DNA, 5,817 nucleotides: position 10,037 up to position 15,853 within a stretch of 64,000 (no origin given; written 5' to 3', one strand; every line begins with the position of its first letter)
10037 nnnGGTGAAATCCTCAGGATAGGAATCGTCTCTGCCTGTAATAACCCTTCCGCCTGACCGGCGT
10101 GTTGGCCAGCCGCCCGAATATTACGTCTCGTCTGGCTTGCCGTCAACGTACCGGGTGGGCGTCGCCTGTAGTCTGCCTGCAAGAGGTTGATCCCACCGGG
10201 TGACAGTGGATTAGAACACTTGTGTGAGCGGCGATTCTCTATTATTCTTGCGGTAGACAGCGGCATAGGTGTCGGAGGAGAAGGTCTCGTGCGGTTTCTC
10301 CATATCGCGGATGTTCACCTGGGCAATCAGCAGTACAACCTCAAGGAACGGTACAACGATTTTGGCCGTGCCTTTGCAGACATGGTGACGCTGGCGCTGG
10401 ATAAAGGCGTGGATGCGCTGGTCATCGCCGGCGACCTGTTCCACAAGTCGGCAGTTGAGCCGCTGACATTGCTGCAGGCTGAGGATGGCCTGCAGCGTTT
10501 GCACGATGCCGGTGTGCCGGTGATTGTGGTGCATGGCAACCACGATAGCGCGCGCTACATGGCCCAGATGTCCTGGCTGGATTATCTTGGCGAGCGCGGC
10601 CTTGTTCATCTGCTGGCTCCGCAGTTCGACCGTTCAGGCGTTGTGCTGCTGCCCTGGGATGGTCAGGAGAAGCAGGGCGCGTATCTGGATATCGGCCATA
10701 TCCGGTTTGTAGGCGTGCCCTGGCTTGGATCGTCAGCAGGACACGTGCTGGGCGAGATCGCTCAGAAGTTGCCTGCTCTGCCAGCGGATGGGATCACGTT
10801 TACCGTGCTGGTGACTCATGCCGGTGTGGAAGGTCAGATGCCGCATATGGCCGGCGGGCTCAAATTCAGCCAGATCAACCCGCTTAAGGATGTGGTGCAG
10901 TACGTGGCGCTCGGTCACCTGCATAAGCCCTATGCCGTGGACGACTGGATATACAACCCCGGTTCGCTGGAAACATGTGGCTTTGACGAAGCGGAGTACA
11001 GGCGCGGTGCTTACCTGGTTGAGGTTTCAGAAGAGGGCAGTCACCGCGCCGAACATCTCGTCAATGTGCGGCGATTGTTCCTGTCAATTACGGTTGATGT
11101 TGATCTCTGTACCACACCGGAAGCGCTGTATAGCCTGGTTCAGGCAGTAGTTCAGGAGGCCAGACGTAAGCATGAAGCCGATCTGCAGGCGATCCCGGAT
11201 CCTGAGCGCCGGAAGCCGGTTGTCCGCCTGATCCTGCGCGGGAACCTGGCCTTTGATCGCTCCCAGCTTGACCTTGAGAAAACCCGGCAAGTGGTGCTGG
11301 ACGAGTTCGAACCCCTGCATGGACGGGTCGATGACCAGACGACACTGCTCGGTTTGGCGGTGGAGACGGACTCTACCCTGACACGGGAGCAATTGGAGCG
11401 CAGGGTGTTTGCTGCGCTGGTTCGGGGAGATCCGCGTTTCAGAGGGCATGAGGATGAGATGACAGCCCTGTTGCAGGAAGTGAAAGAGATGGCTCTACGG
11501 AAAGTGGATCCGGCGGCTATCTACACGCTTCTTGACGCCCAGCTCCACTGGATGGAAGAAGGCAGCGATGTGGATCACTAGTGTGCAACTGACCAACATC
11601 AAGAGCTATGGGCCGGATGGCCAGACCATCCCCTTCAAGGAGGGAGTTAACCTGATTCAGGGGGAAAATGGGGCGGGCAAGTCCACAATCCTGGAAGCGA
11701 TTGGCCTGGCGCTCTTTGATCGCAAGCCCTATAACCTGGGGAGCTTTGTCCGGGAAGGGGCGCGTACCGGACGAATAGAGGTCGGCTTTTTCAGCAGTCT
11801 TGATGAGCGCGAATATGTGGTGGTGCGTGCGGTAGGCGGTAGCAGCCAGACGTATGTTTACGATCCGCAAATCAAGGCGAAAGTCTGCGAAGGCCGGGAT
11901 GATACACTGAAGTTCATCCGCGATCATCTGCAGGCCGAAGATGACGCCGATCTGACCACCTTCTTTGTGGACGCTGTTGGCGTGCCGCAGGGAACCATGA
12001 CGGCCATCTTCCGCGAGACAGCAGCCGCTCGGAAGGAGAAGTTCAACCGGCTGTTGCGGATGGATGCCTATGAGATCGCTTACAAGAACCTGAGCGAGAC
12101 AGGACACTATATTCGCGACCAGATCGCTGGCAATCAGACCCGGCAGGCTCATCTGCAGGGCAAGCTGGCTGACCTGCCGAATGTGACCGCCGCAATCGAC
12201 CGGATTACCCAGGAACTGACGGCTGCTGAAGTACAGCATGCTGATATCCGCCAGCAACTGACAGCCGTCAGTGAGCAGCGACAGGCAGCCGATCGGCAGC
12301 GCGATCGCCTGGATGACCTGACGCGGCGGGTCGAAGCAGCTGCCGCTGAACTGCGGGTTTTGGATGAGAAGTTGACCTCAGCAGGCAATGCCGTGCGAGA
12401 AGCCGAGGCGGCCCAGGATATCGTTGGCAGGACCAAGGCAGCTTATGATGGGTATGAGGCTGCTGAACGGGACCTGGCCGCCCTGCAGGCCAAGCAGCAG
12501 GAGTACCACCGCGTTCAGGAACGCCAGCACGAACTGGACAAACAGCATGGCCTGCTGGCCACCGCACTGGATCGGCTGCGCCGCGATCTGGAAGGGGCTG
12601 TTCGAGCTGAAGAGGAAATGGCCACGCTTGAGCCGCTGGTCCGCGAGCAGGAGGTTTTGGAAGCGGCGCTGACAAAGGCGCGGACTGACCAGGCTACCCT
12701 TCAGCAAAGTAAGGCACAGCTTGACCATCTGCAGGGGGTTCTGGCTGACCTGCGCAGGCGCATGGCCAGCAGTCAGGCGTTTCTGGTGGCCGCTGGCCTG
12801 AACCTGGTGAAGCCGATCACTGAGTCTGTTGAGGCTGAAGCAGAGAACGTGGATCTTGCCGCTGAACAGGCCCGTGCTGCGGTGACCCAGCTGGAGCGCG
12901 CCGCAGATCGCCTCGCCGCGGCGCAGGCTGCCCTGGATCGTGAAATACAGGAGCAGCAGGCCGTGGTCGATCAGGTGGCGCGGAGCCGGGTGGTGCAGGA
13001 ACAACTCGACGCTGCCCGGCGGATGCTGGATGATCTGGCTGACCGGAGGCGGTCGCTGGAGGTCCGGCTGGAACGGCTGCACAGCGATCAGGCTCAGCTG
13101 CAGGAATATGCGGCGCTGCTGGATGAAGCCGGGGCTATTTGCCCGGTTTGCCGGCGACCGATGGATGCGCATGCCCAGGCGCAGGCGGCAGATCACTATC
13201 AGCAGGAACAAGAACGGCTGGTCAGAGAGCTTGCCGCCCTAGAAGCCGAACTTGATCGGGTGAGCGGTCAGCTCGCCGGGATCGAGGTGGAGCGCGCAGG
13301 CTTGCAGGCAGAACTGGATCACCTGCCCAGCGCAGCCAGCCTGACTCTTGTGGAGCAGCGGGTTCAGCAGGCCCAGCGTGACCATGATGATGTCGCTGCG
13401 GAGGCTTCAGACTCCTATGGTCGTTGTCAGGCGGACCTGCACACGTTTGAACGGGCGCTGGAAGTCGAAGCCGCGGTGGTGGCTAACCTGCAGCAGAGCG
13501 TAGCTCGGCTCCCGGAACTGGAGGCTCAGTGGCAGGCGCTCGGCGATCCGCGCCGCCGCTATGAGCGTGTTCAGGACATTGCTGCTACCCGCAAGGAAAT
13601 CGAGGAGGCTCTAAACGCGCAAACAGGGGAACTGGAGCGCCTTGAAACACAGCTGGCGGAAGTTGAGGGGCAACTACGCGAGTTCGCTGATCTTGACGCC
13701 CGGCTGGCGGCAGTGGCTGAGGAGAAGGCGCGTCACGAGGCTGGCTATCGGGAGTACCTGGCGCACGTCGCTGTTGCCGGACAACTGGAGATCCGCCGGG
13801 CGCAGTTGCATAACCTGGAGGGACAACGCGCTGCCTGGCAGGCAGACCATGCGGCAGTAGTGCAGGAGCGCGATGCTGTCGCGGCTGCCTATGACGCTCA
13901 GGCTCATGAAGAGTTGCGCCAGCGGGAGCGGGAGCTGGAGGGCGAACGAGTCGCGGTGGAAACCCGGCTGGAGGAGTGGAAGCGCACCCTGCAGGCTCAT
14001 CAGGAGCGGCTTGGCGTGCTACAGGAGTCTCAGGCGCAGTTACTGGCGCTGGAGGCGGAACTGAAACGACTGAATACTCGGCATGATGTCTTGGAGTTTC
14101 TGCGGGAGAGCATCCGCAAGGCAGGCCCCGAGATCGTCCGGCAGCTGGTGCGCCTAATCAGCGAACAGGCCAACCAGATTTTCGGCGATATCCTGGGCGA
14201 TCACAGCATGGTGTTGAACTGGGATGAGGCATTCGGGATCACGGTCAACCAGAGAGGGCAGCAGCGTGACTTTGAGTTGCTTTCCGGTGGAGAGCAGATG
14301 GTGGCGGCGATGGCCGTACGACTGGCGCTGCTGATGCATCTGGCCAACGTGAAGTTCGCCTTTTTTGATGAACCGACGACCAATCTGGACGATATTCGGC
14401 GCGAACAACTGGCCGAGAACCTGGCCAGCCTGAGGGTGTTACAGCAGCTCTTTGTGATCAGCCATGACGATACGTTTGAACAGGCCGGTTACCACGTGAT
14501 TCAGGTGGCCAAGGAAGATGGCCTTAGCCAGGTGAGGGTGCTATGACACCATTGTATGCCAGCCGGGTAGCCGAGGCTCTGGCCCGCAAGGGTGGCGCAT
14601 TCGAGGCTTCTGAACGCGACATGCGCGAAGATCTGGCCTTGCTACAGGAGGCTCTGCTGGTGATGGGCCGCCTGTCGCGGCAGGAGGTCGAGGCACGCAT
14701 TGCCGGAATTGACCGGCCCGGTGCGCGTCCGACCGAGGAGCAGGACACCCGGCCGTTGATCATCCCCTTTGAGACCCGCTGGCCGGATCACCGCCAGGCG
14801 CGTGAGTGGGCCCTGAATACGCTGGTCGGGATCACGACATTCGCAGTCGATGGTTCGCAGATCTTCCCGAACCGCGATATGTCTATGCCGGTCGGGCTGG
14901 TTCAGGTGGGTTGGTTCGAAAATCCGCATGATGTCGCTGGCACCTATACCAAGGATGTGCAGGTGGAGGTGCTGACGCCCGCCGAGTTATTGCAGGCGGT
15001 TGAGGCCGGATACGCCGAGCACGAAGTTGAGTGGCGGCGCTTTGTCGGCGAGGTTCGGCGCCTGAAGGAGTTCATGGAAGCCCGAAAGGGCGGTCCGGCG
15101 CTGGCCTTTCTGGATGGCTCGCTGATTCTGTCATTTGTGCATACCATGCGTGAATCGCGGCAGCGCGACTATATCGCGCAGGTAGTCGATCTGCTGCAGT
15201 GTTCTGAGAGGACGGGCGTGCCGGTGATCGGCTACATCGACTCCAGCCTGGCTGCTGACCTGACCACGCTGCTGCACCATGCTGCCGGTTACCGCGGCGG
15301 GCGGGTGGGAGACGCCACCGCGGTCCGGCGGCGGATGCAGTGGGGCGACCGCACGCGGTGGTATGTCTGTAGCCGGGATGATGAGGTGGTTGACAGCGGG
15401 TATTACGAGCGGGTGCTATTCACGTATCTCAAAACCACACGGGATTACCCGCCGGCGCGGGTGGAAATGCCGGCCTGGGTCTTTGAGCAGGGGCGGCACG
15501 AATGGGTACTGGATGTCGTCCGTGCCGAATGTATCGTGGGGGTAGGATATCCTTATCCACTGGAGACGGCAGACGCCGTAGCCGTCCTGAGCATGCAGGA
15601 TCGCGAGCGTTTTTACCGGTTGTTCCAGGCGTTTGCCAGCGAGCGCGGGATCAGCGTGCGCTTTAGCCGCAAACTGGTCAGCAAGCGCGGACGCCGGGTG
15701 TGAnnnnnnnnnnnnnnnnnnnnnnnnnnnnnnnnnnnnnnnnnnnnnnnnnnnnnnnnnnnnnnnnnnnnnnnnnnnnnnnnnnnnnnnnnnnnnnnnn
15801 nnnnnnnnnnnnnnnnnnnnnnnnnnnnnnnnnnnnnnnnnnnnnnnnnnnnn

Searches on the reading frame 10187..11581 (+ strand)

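Call 21: search_protein_families(library=pfam, proteins=[window:10187-11581:+], max_evalue=0.0001)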
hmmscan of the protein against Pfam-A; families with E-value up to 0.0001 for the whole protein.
window:10187-11581:+ (464 aa): 2 families
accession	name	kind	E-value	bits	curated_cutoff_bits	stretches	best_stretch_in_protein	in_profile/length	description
PF00149.33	Metallophos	-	1.1e-13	52.4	21.5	1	36-248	2-191/191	Calcineurin-like phosphoesterase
PF12850.12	Metallophos_2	-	1.8e-09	38.2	27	0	36-137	2-74/154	Calcineurin-like phosphoesterase superfamily domain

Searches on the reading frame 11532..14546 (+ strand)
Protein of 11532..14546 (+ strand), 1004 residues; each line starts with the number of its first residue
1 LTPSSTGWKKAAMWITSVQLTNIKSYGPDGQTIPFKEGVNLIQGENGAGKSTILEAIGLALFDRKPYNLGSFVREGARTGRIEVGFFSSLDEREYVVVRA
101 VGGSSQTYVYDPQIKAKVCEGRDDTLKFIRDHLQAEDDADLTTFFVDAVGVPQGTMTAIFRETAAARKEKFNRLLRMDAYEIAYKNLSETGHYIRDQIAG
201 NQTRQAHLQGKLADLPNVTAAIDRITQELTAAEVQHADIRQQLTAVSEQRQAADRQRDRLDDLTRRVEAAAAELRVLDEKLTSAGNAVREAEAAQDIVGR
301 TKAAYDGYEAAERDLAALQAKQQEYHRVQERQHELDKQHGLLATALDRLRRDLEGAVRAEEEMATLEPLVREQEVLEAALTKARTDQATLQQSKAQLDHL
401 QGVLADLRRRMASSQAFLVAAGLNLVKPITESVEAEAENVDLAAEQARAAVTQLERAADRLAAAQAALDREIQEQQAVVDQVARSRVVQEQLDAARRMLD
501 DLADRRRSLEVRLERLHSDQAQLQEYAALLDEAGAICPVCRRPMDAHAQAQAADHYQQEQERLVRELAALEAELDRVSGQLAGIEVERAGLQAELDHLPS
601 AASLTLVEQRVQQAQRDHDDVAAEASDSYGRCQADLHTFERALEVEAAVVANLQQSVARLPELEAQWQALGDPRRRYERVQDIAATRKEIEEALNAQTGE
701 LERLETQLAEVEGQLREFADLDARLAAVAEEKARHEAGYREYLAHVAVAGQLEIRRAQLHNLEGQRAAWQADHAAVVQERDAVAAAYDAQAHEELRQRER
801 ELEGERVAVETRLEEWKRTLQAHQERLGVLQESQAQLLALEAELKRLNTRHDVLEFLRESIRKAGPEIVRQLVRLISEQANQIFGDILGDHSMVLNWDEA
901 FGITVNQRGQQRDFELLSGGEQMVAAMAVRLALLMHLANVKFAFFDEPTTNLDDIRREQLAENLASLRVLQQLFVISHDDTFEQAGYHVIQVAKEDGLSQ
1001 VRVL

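Call 21: search_protein_families(library=pfam, proteins=[window:11532-14546:+], max_evalue=0.0001)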
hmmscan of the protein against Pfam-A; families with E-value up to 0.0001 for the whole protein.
window:11532-14546:+ (1004 aa): 6 families
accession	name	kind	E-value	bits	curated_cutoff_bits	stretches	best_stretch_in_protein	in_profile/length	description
PF02463.25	SMC_N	-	1.6e-22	80.5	40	2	490-997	135-217/220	RecF/RecN/SMC N terminal domain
PF13476.12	AAA_23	-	3.3e-16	60.9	27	1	17-316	1-177/201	AAA domain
PF13175.12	AAA_15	-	2.8e-07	31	32.1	1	13-271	1-229/374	AAA ATPase domain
PF13555.12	AAA_29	-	6.3e-07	29.5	27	1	16-68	2-55/61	P-loop containing region of AAA domain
PF13304.12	AAA_21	-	2.5e-06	28.2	27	0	40-76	2-41/304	AAA domain, putative AbiEii toxin, Type IV TA system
PF04423.19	Rad50_zn_hook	-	5e-05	23.5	24.3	0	517-563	2-48/52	Rad50 zinc hook motif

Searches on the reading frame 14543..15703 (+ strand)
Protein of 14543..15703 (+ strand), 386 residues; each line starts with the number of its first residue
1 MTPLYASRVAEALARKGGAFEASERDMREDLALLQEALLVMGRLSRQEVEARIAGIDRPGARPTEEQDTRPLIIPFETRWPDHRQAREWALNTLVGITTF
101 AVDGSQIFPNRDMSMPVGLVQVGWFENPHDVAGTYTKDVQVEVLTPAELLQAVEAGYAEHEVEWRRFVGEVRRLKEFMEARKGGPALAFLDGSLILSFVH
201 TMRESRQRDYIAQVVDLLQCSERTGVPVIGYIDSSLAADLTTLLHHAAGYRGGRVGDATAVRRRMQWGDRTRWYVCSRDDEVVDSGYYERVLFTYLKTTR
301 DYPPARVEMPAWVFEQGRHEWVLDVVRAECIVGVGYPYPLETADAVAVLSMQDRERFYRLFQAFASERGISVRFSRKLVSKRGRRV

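Call 22: search_protein_families(library=pfam, proteins=[window:14543-15703:+], max_evalue=0.0001)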
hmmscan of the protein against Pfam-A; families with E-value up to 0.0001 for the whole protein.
window:14543-15703:+ (386 aa): 1 family
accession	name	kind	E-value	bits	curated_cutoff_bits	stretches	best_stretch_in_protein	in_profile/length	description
PF09376.16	NurA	-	1.8e-32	113.2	21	1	98-348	2-253/254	NurA domain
